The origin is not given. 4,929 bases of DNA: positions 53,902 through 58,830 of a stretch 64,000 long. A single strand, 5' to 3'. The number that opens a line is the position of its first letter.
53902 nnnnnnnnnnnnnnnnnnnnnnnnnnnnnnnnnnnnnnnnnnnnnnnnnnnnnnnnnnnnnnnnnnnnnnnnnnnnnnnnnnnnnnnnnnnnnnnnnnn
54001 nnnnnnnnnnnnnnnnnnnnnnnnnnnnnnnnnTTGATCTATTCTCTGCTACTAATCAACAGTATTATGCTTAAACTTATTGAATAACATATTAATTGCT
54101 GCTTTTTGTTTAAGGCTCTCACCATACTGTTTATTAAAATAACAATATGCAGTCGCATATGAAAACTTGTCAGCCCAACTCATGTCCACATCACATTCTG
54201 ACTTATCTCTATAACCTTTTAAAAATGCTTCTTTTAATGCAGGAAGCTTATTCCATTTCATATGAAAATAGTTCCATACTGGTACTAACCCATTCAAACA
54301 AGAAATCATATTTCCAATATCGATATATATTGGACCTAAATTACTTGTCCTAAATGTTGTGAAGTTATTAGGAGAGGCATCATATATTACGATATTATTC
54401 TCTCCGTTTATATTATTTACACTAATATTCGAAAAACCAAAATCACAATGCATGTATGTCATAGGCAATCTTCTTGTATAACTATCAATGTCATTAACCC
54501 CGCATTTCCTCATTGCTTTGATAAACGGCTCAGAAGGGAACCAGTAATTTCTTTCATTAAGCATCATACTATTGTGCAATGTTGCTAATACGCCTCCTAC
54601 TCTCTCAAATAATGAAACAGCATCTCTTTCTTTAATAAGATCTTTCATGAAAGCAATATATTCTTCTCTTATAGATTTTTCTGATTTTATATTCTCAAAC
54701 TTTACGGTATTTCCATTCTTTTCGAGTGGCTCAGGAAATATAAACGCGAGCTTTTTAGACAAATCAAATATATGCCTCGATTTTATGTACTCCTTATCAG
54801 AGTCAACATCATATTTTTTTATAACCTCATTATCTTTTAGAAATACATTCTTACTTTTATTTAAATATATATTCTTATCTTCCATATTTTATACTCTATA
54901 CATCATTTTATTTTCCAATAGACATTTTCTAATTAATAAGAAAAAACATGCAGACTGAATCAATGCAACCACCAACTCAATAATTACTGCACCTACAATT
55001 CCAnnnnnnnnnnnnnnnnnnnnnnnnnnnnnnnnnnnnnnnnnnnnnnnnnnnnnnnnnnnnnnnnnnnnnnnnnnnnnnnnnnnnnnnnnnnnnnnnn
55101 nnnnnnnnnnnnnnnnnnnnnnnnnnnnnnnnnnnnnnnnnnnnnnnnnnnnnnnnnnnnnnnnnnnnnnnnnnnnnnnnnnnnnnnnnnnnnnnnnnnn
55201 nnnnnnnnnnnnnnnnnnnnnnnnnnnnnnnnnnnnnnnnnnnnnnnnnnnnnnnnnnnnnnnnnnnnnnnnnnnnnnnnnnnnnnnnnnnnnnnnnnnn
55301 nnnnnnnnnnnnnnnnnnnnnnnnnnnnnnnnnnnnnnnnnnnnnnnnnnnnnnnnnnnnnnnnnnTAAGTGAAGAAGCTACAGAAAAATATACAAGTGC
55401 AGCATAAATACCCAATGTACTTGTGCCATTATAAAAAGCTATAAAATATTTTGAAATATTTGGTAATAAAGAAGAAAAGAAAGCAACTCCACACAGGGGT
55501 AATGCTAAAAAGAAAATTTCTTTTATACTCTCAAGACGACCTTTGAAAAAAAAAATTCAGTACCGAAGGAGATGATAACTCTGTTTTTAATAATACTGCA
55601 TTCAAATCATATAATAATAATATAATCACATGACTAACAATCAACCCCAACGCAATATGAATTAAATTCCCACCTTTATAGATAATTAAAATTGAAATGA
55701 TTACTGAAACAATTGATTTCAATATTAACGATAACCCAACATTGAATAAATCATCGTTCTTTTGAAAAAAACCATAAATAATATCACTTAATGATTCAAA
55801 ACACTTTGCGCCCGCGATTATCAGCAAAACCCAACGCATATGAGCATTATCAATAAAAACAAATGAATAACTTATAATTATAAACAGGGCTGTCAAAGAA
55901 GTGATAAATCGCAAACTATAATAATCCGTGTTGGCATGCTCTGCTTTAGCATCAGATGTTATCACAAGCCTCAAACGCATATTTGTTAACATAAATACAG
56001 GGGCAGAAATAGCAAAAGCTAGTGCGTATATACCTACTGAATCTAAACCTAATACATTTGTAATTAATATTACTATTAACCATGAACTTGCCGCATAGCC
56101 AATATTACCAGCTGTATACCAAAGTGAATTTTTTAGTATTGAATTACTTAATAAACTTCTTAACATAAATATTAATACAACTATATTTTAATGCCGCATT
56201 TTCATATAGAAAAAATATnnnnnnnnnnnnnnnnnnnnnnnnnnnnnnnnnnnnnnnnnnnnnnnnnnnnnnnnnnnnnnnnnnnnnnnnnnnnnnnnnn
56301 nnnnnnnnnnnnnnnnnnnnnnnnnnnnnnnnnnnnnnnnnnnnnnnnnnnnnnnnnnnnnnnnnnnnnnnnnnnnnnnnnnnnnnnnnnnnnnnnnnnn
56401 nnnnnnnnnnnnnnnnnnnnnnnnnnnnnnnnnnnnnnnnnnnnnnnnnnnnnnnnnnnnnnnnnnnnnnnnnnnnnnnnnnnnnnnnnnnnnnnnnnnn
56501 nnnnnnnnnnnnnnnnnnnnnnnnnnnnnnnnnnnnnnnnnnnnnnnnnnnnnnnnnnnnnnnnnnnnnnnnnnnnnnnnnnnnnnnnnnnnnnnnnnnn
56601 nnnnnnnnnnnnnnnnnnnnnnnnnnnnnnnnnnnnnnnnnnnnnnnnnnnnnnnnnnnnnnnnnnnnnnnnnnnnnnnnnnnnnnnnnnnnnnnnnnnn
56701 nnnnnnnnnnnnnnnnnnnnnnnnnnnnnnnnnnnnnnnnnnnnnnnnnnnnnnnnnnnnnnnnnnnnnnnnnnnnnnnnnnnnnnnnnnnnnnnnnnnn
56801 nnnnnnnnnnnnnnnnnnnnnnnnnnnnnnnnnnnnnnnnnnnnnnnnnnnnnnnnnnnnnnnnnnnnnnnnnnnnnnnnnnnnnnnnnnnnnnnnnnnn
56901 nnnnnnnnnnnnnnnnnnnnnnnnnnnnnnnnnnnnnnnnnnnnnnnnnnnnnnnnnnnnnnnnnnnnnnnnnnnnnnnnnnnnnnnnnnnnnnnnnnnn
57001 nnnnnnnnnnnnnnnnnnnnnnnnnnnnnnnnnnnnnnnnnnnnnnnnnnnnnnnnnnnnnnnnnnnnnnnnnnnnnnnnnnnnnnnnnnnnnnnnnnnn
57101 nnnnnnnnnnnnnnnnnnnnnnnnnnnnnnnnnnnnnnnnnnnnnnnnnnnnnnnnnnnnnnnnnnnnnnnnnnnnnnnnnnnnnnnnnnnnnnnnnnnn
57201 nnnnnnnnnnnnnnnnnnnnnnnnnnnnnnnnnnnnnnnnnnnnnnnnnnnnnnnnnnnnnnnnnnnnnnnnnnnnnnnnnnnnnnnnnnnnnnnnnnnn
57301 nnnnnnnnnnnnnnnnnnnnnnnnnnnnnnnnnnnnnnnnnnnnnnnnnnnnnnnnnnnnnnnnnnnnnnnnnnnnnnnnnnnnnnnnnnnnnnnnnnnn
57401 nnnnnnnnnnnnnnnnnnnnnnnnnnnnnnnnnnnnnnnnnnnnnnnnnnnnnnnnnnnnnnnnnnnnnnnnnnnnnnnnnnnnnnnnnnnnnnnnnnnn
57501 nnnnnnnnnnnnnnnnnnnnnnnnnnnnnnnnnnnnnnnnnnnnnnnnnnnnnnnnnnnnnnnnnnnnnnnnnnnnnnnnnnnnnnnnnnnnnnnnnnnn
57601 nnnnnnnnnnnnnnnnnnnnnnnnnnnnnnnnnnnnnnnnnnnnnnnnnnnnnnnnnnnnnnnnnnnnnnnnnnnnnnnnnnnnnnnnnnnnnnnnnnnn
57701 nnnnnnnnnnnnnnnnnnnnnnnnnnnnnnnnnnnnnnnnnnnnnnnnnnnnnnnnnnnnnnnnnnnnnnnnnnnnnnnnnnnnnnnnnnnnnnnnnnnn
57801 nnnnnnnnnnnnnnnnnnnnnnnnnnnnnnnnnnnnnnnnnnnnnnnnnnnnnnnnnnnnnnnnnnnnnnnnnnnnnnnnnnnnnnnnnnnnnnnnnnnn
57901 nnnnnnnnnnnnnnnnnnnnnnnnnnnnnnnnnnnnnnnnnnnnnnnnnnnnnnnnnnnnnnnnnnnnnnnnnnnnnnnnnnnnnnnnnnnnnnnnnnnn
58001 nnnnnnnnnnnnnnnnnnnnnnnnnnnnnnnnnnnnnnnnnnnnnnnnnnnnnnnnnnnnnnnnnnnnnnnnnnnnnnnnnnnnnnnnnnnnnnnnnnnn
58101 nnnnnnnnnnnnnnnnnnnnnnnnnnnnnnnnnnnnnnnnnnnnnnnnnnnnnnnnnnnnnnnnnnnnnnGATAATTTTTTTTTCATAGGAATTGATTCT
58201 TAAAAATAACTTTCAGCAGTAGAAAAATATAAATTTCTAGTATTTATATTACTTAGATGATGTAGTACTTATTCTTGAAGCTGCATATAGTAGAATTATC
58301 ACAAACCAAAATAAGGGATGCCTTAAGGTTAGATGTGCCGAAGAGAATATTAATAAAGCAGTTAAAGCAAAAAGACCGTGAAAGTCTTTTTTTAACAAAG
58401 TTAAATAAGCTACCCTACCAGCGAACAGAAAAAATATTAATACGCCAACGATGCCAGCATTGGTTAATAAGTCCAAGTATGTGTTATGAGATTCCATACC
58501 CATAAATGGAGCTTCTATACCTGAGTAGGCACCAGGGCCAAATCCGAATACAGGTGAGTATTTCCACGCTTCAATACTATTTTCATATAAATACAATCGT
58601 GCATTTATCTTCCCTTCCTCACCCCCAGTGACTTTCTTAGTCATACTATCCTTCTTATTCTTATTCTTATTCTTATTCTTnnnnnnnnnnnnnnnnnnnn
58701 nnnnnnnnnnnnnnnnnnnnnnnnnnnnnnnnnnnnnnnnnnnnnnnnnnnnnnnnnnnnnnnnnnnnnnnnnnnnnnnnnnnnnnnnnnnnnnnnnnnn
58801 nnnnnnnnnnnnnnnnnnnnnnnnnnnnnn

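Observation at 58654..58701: In-frame hexanucleotide microsatellite (CTTATT)7-8 encoding a (Lys-Asn)8 loop in Wzy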

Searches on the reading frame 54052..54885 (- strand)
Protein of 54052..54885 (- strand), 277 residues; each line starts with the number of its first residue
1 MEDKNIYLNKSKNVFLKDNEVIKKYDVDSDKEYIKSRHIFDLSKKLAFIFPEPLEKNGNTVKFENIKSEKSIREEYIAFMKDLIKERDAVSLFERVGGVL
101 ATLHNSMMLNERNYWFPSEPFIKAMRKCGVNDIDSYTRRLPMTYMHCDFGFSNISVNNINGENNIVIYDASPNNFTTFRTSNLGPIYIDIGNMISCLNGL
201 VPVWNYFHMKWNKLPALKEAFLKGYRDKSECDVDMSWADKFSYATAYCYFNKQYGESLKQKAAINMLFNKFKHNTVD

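Call 11: search_protein_families(library=pfam, proteins=[window:54052-54885:-], max_evalue=0.001)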
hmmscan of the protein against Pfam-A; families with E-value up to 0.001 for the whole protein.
window:54052-54885:- (277 aa): 0 families

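Call 77: find_encoding_contigs(protein=window:54052-54885:-, flank=10000, max_places=8)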
Protein window:54052-54885:- (277 aa): no gene with exactly this product is on record in the collection.

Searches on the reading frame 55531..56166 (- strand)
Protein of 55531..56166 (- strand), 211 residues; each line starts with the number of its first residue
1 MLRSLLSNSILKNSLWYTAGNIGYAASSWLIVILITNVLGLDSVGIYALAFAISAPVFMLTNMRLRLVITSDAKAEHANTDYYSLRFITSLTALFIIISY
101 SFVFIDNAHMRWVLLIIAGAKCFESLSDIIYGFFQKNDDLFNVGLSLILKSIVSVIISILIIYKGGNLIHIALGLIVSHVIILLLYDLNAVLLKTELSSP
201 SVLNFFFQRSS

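Call 11: search_protein_families(library=pfam, proteins=[window:55531-56166:-], max_evalue=0.001)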
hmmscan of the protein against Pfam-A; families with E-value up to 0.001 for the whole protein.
window:55531-56166:- (211 aa): 1 family
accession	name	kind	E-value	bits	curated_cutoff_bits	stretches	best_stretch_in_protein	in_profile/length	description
PF01943.22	Polysacc_synt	-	1.1e-07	32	28.2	1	10-185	1-183/274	Polysaccharide biosynthesis protein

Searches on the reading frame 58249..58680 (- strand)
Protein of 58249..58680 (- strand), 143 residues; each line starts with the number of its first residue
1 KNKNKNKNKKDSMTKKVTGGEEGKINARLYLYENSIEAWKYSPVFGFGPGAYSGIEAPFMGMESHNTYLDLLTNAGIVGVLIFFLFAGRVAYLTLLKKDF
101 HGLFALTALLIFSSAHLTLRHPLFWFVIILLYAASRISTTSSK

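Call 62: find_encoding_contigs(protein=window:58249-58680:-, flank=10000, max_places=10)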
Protein window:58249-58680:- (143 aa): 1 contig read that carries it; 1 place shown.
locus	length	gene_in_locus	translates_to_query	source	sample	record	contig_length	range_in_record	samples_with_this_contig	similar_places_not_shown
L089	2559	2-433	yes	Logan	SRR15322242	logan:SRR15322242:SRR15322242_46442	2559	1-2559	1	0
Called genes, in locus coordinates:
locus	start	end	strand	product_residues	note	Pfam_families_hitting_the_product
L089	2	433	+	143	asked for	?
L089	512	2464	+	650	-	PF13522:GATase_6, PF13537:GATase_7, PF00733:Asn_synthase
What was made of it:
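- On SSR contingency (phase-variable) locus: The one independent contig breaks at the tract (call 62).
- Tried and rejected: A guessed C-terminal fragment starting 30 nt into the tract did hit one Logan contig (call 62).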
